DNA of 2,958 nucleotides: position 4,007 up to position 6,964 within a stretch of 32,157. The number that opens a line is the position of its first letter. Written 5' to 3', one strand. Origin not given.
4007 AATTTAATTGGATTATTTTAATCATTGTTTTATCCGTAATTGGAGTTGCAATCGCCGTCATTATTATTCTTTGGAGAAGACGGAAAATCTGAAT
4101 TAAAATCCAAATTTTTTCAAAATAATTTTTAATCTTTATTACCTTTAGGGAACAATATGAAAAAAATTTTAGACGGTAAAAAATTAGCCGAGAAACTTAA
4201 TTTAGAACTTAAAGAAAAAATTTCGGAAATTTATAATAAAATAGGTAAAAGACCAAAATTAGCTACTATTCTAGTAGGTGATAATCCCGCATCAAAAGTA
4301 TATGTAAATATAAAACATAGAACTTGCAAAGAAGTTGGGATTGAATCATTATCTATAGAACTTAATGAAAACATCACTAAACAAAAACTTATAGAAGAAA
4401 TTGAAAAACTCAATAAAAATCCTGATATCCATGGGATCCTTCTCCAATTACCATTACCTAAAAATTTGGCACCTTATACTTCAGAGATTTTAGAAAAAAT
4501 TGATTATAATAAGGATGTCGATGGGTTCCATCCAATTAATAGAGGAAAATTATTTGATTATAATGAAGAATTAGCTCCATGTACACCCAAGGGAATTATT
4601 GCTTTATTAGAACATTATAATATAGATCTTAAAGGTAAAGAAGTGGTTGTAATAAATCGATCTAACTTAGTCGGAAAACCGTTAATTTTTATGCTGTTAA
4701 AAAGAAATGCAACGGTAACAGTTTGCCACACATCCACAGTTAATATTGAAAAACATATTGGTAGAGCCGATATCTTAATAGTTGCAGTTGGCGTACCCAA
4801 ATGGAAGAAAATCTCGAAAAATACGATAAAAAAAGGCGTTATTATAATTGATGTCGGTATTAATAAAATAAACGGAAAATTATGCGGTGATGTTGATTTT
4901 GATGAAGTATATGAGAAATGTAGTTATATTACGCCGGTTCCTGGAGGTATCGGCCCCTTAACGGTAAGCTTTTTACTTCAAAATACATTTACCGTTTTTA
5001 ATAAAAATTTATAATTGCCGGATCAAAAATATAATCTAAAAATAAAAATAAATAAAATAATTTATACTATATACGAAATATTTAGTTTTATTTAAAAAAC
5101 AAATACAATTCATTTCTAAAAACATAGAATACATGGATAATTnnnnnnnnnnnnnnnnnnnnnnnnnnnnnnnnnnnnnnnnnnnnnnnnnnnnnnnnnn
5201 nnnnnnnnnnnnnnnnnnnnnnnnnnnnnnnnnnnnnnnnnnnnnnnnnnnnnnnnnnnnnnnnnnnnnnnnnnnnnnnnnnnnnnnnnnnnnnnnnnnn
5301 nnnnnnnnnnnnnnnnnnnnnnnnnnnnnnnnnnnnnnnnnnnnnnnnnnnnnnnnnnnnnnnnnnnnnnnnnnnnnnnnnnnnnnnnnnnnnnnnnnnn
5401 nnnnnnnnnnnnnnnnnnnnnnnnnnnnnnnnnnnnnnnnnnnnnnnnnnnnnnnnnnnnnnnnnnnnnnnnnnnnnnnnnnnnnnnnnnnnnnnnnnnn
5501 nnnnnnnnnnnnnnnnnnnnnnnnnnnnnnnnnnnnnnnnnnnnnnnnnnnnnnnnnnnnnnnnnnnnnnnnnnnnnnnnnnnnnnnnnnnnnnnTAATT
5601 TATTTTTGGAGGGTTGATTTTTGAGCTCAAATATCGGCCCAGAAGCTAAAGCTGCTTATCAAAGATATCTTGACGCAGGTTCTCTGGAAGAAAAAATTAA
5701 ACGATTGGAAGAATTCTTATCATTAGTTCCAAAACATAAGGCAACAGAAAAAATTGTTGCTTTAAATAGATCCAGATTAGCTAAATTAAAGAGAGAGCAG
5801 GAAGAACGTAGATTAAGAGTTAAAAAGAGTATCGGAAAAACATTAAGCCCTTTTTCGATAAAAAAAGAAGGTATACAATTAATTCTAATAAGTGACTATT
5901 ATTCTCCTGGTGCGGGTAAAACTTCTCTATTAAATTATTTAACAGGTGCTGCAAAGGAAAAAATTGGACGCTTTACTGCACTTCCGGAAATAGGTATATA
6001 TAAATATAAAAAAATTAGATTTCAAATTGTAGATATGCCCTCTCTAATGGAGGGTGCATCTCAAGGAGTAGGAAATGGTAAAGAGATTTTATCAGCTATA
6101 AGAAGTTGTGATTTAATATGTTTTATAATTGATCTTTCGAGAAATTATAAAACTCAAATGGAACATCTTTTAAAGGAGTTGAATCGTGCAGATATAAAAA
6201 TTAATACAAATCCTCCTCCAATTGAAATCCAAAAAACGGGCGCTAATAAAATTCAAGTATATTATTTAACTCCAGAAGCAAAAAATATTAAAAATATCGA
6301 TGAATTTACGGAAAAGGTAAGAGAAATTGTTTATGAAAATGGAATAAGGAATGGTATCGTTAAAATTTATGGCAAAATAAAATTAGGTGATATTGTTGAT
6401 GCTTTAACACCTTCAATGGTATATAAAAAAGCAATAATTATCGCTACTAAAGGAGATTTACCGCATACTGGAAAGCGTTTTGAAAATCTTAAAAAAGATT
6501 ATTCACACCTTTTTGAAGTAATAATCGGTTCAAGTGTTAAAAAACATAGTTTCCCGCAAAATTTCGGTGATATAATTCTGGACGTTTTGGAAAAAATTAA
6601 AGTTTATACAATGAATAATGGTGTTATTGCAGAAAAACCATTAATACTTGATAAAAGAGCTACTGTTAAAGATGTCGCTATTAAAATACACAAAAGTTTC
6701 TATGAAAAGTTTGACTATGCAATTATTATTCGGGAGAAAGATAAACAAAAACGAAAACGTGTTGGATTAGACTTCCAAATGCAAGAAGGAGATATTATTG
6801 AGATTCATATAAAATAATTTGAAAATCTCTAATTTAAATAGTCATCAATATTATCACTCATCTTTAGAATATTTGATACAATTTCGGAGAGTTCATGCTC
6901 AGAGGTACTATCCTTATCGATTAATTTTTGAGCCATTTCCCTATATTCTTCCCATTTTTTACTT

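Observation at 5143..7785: Two paralogous longin-like domain proteins bracket a DRG-type GTPase gene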

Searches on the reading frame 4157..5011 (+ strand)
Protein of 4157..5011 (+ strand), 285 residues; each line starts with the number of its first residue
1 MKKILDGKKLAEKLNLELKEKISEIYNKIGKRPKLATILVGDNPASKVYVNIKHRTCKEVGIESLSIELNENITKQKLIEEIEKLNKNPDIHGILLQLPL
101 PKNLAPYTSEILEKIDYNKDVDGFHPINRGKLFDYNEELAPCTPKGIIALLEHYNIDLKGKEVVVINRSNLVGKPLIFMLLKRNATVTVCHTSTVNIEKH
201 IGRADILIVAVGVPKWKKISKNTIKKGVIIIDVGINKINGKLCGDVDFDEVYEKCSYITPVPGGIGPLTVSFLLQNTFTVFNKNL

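Call 3: search_protein_families(library=pfam, proteins=[window:4157-5011:+], max_evalue=1)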
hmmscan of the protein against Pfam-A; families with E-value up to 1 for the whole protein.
window:4157-5011:+ (285 aa): 5 families
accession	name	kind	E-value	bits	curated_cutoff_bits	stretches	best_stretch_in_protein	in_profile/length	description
PF02882.25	THF_DHG_CYH_C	-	7.2e-64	214.4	27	1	125-283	1-158/160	Tetrahydrofolate dehydrogenase/cyclohydrolase, NAD(P)-binding domain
PF00763.28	THF_DHG_CYH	-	9.7e-39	132.6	32.8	1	5-122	1-115/115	Tetrahydrofolate dehydrogenase/cyclohydrolase, catalytic domain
PF01262.27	AlaDh_PNT_C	-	0.03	14.2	23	1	185-236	73-131/214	Alanine dehydrogenase/PNT, C-terminal domain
PF01118.30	Semialdhyde_dh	-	0.036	14.9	26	1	157-233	22-96/121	Semialdehyde dehydrogenase, NAD binding domain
PF25133.1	TYW2_N_2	-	0.13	12.9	27.7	1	76-115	7-47/79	TYW2 N-terminal domain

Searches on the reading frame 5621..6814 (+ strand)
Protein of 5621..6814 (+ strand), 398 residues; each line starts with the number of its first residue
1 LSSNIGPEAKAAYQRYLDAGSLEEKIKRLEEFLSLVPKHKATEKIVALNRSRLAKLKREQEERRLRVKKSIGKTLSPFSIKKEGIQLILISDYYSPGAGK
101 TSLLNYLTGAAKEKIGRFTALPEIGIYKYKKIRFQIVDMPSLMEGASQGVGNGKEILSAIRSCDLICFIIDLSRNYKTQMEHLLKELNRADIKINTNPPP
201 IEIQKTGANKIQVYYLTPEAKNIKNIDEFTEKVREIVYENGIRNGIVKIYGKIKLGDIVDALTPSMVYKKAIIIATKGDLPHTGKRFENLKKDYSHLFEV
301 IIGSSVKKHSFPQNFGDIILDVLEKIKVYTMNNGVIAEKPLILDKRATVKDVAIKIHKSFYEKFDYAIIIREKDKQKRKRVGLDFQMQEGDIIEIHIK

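Call 3: search_protein_families(library=pfam, proteins=[window:5621-6814:+], max_evalue=1)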
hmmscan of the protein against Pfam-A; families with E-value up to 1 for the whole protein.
window:5621-6814:+ (398 aa): 10 families
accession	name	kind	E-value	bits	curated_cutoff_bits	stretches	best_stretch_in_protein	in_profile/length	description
PF01926.29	MMR_HSR1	-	5e-13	49.6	21.9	1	96-189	8-102/113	50S ribosome-binding GTPase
PF02824.27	TGS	-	1.5e-11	44.5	22.2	1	326-396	1-59/60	TGS domain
PF16897.10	MMR_HSR1_Xtn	-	6.7e-08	32.9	35.2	1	223-304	12-86/106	C-terminal region of MMR_HSR1 domain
PF02421.24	FeoB_N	-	0.0048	16.9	27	1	96-141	9-56/156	Ferrous iron transport protein B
PF18570.6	Nup54_57_C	-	0.035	14.1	25.6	1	176-189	11-24/29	NUP57/Nup54 C-terminal domain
PF00350.29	Dynamin_N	-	0.08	13.4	27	0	98-111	9-22/168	Dynamin family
PF00005.33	ABC_tran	-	0.16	13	25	1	96-121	20-45/137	ABC transporter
PF03193.22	RsgA_GTPase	-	0.17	12.1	30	0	27-117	40-136/174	RsgA GTPase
PF06071.19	YchF-GTPase_C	-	0.42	11.2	27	0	370-396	56-82/84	Protein of unknown function (DUF933)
PF18840.6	LPD25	-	0.57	11.3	27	0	357-395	45-83/97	Large polyvalent protein associated domain 25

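Call 8: search_protein_families(library=ncbifam, proteins=[window:5621-6814:+], max_evalue=1)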
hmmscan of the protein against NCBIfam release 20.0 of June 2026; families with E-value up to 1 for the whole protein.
window:5621-6814:+ (398 aa): 12 families
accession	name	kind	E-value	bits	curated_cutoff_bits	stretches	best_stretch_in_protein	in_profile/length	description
NF008955.0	PRK12297.1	equivalog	3.4e-20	72.4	406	2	96-211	168-290/429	GTPase ObgE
TIGR02729.1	Obg_CgtA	equivalog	1.2e-16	60.7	280.25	1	96-210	166-287/329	Obg family GTPase CgtA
NF008956.1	PRK12299.1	equivalog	4.8e-15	55.4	300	1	96-212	167-285/327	GTPase ObgE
NF007171.0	PRK09602.1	subfamily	7.1e-14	51.5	387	2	327-395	330-393/397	YchF-related putative GTPase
NF008954.1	PRK12296.1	equivalog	5.1e-12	45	377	1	96-189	168-268/470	GTPase ObgE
TIGR00092.1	TIGR00092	equivalog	6.1e-06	25.6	279.2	1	130-170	65-105/368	redox-regulated ATPase YchF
TIGR00231.1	small_GTP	domain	1.7e-05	24.7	42.5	1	96-194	12-115/164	GTP-binding protein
TIGR03594.1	GTPase_EngA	equivalog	0.00067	18.8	306.7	1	97-194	10-111/432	ribosome biogenesis GTPase Der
TIGR00436.1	era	equivalog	0.00074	19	116.25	1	96-195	9-111/270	GTPase Era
NF007105.0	PRK09554.1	equivalog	0.052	11.6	683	0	95-141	11-59/772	Fe(2+) transporter permease subunit FeoB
NF005677.0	PRK07471.1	equivalog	0.11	11.6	252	1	27-71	77-121/366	DNA polymerase III subunit delta'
TIGR00149.1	TIGR00149_YjbQ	hypoth_equivalog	0.13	12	67.75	1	223-252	10-39/132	secondary thiamine-phosphate synthase enzyme YjbQ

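Call 19: find_homologous_proteins(query=window:5621-6814:+, max_evalue=0.001)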
Query window:5621-6814:+ (398 aa): 882 proteins with E <= 0.001 among 8000 candidates; the best 120 are listed.
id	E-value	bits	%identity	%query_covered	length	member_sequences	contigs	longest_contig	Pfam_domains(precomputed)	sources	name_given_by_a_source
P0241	6.6e-252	853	99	100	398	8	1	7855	PF02824.28,PF01926.30,PF16897.11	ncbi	ncbi:MAG: GTPase [Promethearchaeota archaeon]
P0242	1.5e-183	628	71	100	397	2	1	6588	PF02824.28,PF01926.30,PF16897.11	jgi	-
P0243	1.6e-183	628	72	100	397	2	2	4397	PF02824.28,PF01926.30,PF16897.11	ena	-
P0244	4.0e-183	627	71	100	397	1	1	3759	PF02824.28,PF01926.30,PF16897.11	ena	-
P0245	2.7e-182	624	71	99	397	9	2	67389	PF02824.28,PF01926.30,PF16897.11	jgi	-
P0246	1.4e-181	622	70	100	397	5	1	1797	PF02824.28,PF01926.30,PF16897.11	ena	-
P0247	4.8e-181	620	70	99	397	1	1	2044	PF02824.28,PF01926.30,PF16897.11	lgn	-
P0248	1.3e-180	619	70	99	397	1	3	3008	PF02824.28,PF01926.30,PF16897.11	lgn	-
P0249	1.7e-180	618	69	100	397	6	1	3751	PF02824.28,PF01926.30,PF16897.11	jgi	jgi:ribosome-interacting GTPase 1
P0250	1.8e-180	618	70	99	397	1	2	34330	PF02824.28,PF01926.30,PF16897.11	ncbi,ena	-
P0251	1.9e-180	618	71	99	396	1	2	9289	PF02824.28,PF01926.30,PF16897.11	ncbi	ncbi:MAG: GTPase [Promethearchaeota archaeon]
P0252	3.2e-180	617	71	100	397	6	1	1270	PF02824.28,PF01926.30,PF16897.11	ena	-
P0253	2.1e-179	615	71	100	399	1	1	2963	PF02824.28,PF01926.30,PF16897.11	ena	-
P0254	3.8e-179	614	70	100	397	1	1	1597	PF02824.28,PF01926.30,PF16897.11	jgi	jgi:ribosome-interacting GTPase 1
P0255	4.5e-179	614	70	100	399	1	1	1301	PF02824.28,PF01926.30,PF16897.11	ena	-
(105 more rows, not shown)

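Call 22: search_solved_structures(query=window:5621-6814:+, max_evalue=0.001, show_alignments=2)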
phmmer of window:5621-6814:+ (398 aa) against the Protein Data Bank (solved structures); distinct sequences matched with E-value up to 0.001: 13.
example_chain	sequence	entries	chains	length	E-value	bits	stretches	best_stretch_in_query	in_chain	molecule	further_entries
4a9a_A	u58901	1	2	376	1.3e-30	110.3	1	21-395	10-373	RIBOSOME-INTERACTING GTPASE 1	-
7rr5_R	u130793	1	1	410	2.8e-30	109.1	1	23-395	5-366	Ribosome-interacting GTPase 1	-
7nrc_So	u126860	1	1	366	4.2e-30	108.6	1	24-395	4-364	Ribosome-interacting GTPase 2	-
1udx_A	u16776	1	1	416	4e-09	39.5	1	85-205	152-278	the GTP-binding protein Obg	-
7odt_t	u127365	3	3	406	2.8e-08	36.7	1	96-205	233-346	Mitochondrial ribosome-associated GTPase 2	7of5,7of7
7o9k_G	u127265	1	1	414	2.9e-08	36.7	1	96-205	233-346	Mitochondrial ribosome-associated GTPase 2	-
1lnz_A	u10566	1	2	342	2.3e-07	33.8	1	95-198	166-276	SPO0B-associated GTP-binding protein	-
5m04_A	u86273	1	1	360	8.1e-07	31.9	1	85-174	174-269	GTPase ObgE/CgtA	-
4csu_9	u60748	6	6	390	9.5e-07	31.7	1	85-174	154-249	GTPASE OBGE/CGTA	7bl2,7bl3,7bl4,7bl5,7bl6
2eki_A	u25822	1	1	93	1.8e-06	30.8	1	323-395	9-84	Developmentally-regulated GTP-binding protein 1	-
7oi6_y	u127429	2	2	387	2.8e-06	30.2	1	88-174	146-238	GTP-binding protein 10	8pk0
9e9c_t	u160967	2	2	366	1.4e-05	27.9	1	86-205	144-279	GTP-binding protein 10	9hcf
1wxq_A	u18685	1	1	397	0.00011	24.9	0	334-395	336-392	GTP-binding protein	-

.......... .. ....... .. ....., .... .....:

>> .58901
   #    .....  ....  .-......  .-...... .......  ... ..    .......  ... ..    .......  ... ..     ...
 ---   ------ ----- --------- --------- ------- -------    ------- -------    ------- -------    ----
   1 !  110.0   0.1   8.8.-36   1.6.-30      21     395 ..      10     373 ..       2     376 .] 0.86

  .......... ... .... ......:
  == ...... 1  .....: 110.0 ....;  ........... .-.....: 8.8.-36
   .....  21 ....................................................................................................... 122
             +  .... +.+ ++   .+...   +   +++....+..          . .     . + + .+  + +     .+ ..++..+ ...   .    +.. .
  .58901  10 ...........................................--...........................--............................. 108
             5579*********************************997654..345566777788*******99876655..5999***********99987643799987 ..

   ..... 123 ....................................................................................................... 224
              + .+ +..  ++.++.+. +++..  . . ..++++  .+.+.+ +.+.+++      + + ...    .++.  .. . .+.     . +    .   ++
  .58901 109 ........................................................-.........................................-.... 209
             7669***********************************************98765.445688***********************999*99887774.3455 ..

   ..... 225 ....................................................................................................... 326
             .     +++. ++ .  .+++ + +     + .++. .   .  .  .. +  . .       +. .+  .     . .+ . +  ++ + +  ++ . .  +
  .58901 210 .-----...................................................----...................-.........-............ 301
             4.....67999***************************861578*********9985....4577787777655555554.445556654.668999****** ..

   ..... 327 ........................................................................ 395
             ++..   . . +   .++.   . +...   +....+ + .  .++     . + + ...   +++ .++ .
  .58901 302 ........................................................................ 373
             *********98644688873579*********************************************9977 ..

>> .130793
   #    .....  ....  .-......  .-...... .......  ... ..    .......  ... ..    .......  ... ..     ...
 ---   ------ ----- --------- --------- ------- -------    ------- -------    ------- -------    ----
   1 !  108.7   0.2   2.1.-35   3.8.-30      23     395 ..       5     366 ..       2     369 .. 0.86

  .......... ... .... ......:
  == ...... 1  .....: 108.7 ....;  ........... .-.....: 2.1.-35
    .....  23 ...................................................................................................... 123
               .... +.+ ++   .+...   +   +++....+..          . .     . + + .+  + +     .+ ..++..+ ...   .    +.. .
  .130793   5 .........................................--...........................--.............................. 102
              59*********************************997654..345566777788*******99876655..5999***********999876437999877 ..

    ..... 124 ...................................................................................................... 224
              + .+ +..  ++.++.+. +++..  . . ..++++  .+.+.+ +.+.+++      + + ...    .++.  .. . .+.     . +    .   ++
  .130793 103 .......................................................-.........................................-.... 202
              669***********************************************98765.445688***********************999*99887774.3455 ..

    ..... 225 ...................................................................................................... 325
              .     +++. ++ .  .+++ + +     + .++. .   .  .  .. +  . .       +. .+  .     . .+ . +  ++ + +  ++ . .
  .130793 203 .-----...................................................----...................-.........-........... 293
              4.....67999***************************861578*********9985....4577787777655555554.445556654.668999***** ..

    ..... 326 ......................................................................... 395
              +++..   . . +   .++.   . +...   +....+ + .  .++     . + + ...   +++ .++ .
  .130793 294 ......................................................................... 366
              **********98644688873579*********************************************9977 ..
